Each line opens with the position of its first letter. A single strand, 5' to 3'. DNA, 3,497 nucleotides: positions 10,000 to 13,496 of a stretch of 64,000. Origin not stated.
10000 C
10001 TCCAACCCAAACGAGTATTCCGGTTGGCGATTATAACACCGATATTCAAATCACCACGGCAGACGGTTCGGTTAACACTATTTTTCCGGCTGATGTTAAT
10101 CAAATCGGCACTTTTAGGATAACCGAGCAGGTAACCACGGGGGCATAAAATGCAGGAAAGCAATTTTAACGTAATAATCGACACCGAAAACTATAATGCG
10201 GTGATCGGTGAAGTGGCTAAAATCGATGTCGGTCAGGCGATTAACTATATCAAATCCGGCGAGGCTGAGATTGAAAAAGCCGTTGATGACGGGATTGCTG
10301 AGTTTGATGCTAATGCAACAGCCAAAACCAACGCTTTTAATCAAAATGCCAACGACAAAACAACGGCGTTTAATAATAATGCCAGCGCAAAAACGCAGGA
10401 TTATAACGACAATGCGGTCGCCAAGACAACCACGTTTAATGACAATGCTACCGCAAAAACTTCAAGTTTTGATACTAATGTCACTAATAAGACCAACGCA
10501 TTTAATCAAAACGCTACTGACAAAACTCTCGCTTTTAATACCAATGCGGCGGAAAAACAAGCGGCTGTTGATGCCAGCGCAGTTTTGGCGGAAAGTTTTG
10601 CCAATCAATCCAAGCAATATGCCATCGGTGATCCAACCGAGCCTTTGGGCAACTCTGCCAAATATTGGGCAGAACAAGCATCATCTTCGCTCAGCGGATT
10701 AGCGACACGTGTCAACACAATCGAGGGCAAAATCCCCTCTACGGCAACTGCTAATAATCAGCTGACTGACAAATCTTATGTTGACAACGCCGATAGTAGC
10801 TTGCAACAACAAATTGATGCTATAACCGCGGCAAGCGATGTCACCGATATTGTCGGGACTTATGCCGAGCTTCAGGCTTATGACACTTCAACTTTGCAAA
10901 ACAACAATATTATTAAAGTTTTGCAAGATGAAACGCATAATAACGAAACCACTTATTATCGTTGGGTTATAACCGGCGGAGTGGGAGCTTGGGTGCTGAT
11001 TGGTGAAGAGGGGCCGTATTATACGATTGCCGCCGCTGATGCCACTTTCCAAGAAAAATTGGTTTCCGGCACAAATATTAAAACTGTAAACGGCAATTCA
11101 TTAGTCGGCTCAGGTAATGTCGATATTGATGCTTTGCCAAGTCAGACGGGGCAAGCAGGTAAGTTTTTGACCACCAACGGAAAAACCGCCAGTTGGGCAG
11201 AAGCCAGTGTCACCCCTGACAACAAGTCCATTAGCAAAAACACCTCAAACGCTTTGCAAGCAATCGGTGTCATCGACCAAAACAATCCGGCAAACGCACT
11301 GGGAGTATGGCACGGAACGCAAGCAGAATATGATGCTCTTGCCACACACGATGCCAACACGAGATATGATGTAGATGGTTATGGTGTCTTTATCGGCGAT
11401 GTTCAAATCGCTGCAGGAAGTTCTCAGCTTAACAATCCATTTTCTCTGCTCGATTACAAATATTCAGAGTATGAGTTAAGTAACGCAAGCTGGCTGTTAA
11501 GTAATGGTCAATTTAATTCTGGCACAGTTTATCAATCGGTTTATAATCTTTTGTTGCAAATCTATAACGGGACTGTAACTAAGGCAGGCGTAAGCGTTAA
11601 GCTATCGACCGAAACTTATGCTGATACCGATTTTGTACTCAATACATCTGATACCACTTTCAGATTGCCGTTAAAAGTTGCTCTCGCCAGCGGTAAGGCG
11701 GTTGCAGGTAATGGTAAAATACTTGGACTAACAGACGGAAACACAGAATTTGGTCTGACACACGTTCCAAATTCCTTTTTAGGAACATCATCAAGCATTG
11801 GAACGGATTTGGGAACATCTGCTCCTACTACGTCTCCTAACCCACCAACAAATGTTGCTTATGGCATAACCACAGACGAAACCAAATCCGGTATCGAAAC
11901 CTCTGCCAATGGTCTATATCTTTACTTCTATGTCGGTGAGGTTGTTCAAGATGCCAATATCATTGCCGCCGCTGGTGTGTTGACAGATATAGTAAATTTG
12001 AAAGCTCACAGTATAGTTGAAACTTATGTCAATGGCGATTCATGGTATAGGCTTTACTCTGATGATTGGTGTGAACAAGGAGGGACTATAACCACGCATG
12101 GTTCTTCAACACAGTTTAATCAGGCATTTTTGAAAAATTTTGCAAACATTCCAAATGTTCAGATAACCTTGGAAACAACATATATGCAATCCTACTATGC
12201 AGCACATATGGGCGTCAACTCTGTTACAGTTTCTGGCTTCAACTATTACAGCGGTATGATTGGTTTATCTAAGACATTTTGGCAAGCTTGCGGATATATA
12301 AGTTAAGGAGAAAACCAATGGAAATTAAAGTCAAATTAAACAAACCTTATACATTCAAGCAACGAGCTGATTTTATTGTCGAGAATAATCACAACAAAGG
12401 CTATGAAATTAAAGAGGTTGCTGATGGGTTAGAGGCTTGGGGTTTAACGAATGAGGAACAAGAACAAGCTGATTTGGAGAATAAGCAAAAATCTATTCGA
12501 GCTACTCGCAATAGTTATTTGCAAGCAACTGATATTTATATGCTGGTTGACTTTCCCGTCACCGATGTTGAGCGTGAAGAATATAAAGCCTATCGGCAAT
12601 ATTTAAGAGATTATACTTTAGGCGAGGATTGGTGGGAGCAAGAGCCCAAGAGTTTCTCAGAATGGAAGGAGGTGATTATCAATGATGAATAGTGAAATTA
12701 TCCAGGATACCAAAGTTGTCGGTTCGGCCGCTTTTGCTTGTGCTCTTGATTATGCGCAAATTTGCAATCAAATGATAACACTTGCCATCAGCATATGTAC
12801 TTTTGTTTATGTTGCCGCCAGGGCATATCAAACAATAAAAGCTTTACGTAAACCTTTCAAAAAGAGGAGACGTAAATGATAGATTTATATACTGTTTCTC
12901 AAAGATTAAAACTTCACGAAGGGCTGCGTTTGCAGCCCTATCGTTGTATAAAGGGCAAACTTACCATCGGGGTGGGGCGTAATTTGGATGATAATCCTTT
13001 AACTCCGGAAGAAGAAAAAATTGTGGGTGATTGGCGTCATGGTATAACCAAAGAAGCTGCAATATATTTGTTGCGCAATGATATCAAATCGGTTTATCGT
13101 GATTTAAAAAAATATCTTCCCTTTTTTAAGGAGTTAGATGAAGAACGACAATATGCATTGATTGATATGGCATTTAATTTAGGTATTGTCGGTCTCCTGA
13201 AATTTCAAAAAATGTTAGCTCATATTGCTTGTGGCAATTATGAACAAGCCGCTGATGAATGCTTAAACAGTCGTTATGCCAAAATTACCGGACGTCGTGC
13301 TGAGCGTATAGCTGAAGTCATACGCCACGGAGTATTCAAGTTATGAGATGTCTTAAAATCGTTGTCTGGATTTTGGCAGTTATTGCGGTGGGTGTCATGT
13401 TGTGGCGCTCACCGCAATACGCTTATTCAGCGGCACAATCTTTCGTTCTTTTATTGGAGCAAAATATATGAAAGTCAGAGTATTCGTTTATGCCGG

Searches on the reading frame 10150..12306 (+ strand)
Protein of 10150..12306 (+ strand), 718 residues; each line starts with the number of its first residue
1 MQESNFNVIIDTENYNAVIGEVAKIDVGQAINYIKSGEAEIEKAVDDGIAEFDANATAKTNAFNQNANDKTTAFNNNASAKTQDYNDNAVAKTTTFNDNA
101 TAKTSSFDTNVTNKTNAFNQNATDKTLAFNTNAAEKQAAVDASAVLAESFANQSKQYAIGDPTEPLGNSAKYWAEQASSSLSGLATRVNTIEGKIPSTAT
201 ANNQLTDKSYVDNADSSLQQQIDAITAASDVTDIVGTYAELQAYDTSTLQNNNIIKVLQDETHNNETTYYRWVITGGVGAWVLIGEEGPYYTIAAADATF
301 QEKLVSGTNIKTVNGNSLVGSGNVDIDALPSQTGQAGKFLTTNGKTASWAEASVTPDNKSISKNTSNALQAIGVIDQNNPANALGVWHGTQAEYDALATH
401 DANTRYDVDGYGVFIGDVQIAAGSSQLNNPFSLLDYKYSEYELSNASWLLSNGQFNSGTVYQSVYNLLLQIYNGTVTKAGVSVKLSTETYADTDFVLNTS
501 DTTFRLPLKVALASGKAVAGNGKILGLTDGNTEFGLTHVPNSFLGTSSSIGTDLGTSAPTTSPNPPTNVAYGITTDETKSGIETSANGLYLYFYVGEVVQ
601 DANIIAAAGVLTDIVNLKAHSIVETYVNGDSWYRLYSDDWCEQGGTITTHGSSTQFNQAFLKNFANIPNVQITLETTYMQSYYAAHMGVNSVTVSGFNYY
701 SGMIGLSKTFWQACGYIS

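Call 97: search_protein_families(library=pfam, proteins=[window:10150-12306:+], max_evalue=0.001)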
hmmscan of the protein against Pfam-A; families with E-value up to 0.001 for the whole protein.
window:10150-12306:+ (718 aa): 1 family
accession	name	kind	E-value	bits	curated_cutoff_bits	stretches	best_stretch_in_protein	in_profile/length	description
PF24243.1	Phage_tail_C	-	1e-08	34.8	23.7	1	385-407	2-24/26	Phage tail tip domain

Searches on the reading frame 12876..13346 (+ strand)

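Call 97: search_protein_families(library=pfam, proteins=[window:12876-13346:+], max_evalue=0.001)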
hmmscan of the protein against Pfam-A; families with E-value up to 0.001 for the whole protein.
window:12876-13346:+ (156 aa): 1 family
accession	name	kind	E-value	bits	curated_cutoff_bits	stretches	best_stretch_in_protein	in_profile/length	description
PF00959.24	Phage_lysozyme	-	7.3e-16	59.1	22.3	1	13-140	2-113/125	Phage lysozyme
